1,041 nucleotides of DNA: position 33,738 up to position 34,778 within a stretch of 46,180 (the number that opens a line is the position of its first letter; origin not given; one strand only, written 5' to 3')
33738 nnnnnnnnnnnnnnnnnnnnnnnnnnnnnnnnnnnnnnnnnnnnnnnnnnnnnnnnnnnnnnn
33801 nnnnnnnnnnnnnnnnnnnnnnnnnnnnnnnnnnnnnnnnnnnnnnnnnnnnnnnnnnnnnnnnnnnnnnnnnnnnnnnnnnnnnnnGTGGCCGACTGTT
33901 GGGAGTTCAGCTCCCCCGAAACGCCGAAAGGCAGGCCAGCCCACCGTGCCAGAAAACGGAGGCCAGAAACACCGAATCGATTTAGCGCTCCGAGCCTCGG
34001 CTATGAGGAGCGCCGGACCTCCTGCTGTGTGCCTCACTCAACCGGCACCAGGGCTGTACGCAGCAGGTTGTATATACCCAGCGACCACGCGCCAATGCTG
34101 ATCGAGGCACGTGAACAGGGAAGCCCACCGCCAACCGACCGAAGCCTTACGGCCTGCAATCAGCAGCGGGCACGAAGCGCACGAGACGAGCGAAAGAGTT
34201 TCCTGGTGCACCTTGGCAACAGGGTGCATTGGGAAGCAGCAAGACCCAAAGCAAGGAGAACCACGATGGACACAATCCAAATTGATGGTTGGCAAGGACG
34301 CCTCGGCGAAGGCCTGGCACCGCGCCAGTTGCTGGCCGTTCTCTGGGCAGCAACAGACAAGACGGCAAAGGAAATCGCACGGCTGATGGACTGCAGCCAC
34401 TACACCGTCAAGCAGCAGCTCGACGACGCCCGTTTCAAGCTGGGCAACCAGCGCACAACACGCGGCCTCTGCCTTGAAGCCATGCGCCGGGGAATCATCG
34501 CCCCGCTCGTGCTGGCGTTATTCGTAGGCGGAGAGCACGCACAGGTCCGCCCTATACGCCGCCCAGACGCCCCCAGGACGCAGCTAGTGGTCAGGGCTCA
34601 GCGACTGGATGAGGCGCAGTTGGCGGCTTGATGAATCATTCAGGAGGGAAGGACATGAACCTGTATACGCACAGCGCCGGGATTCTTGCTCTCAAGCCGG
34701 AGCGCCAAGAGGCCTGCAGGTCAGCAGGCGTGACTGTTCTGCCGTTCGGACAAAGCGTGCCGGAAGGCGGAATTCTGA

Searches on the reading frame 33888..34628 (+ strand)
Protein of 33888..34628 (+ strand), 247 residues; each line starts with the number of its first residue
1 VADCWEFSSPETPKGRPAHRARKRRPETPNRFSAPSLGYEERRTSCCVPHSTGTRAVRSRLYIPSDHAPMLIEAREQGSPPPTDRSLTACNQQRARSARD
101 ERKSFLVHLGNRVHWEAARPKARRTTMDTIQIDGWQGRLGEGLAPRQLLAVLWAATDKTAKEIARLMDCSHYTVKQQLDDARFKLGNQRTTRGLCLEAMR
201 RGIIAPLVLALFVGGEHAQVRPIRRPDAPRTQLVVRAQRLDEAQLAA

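Call 24: search_protein_families(library=pfam, proteins=[window:33888-34628:+], max_evalue=0.01)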
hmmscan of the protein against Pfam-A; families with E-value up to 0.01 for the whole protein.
window:33888-34628:+ (247 aa): 3 families
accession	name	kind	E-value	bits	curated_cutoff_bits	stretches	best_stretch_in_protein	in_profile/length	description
PF00196.25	GerE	-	0.00051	20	23.5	1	143-185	3-45/57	Bacterial regulatory proteins, luxR family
PF13384.12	HTH_23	-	0.0046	17.2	24.6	0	147-178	7-38/50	Homeodomain-like domain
PF12840.13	HTH_20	-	0.0074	16.7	27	0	146-178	7-39/51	Helix-turn-helix domain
